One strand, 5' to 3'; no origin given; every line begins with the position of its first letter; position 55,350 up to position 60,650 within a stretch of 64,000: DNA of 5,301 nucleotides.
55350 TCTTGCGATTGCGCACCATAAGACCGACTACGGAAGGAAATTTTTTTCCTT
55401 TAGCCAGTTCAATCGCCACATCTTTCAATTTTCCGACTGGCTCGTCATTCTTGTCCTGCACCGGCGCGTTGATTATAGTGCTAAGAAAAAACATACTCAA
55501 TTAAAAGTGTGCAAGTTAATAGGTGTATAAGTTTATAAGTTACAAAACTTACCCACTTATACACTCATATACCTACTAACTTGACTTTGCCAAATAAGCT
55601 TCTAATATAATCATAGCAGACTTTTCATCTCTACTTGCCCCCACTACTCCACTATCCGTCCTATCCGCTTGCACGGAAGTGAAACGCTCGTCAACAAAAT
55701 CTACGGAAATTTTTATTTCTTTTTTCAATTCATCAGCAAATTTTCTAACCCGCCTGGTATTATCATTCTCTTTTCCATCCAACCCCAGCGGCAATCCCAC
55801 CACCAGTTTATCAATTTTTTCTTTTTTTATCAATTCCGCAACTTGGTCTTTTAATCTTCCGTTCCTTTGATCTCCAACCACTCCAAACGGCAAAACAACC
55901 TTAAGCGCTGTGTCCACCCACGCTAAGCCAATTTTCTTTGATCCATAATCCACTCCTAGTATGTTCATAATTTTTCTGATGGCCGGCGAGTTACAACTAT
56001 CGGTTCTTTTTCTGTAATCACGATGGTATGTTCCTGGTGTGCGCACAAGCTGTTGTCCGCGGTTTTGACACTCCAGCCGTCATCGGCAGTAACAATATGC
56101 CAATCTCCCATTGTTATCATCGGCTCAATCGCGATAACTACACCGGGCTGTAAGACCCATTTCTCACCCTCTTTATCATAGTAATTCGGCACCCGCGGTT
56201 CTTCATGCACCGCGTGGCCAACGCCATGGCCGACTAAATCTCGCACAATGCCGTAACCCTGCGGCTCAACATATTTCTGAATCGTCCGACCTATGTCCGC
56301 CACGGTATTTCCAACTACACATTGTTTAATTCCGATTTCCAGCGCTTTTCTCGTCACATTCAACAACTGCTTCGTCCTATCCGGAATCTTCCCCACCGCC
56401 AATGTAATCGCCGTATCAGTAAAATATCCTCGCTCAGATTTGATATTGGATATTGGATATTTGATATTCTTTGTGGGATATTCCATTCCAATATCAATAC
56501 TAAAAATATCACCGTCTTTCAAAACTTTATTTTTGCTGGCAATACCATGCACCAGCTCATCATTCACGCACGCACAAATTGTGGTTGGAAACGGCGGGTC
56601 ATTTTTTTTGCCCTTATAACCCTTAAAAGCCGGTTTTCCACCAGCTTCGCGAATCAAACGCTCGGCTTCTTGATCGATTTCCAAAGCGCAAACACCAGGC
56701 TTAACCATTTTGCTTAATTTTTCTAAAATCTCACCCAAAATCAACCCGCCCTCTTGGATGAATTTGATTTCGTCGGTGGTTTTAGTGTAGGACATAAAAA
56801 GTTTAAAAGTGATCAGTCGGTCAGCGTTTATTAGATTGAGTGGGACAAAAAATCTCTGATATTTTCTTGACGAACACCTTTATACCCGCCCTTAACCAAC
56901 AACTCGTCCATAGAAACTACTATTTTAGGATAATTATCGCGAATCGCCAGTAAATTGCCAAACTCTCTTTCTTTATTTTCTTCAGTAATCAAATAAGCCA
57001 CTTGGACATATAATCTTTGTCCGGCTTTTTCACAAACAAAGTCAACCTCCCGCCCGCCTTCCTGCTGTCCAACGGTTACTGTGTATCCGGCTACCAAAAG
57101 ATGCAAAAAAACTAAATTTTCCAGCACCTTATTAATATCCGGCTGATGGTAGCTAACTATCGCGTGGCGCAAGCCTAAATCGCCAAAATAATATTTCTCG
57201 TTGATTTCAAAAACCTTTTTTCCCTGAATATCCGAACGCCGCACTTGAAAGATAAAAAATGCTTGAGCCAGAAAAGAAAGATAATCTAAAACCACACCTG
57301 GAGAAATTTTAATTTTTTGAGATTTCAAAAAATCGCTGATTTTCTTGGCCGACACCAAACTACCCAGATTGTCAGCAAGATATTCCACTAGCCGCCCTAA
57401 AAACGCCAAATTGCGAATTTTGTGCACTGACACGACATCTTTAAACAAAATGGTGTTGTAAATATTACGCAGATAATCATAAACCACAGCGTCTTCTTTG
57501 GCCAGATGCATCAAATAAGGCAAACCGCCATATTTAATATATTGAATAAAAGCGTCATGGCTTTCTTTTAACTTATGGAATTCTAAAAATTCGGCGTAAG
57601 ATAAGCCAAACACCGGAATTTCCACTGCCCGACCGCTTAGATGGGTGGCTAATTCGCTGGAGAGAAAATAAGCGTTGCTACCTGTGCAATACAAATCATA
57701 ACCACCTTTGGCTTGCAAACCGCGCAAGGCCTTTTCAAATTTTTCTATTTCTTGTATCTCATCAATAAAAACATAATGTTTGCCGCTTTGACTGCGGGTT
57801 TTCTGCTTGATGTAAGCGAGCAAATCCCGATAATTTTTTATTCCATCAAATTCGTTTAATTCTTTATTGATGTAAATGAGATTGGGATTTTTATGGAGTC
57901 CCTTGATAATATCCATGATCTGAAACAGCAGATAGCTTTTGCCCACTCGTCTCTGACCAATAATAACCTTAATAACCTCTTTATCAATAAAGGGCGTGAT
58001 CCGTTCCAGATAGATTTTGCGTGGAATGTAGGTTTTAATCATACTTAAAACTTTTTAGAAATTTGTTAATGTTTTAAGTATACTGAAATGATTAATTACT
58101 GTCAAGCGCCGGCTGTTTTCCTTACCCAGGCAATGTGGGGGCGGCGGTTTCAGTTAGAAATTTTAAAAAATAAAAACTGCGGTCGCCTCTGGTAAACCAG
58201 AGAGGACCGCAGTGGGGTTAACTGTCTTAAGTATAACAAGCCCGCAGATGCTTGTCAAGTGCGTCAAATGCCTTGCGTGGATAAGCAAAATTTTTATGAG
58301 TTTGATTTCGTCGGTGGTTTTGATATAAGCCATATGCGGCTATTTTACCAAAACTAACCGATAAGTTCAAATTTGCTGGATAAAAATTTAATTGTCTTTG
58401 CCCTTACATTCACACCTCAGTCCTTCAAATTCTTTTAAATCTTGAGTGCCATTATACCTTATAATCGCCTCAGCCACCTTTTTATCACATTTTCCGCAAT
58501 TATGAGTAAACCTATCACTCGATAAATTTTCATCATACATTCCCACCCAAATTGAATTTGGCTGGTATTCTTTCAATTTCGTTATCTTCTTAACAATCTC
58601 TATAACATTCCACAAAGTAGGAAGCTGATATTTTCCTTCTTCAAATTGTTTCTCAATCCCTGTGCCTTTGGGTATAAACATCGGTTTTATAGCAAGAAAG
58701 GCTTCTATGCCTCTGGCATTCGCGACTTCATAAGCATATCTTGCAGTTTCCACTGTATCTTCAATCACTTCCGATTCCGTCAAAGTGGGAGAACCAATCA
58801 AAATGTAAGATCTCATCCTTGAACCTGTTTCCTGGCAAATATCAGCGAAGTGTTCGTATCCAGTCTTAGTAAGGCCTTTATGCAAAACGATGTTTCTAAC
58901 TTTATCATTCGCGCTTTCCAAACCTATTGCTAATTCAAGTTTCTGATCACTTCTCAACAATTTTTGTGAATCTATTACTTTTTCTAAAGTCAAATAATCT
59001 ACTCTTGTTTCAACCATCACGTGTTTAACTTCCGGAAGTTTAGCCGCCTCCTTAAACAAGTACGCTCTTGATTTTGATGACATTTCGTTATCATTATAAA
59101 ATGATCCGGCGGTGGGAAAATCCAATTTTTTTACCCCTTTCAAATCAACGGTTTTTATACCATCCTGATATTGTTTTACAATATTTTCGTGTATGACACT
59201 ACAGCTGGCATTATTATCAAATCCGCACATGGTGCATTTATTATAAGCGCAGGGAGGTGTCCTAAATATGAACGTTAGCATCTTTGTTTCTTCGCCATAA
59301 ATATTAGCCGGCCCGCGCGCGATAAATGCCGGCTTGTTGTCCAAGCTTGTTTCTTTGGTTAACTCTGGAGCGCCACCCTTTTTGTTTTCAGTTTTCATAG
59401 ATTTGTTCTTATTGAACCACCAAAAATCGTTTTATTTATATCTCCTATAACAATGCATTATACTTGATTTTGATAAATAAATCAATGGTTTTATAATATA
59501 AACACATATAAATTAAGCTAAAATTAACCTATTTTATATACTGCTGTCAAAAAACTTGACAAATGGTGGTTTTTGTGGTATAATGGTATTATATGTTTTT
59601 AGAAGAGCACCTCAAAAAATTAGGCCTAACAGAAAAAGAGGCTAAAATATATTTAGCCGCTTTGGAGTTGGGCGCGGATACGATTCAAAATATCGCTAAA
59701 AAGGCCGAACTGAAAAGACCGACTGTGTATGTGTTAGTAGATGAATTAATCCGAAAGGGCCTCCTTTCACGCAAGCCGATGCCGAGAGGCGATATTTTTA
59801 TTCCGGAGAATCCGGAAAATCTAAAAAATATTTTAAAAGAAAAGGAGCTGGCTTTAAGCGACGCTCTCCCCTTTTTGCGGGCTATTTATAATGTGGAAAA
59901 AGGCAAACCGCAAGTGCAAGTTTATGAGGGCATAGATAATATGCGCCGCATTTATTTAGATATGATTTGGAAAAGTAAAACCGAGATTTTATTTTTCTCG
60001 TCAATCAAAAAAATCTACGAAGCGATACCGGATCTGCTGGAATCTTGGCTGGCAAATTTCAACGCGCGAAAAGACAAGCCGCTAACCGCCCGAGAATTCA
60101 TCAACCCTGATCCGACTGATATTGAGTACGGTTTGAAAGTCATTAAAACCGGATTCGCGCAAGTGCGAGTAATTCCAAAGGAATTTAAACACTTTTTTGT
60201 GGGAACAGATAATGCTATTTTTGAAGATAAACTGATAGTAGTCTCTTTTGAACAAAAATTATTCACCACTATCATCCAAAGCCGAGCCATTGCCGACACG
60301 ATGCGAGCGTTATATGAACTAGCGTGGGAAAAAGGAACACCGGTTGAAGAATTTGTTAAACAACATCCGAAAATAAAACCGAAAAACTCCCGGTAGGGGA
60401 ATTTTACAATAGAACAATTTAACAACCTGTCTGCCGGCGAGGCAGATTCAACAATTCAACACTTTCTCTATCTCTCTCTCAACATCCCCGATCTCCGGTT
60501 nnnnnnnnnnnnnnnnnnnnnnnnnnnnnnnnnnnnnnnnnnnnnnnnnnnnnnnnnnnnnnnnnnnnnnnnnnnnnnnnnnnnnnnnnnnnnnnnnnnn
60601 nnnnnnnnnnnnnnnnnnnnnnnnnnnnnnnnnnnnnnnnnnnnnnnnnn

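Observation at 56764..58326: AAA+ ATPase gene flanked by direct repeats of the map 5-prime end: an insertion scar in the secY-adk-map region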

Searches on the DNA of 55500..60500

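Call 6: search_rna_families(source=window, start=55500, end=60500, threshold=evalue, max_evalue=1)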
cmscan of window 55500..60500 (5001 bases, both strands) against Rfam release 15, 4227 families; matches with E-value up to 1: 1.
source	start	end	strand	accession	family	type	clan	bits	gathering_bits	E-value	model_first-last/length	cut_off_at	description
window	55511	55584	-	RF04161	mir-3688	Gene; miRNA;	-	23.5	84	0.23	1-88/88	no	mir-3688 microRNA precursor family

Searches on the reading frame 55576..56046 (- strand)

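Call 5: search_protein_families(library=pfam, proteins=[window:55576-56046:-])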
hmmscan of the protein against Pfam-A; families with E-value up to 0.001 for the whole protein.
window:55576-56046:- (156 aa): 1 family
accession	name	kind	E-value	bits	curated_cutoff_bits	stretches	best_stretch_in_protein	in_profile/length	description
PF03652.20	RuvX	-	2e-31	109.6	29.2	1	27-153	1-133/134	Holliday junction resolvase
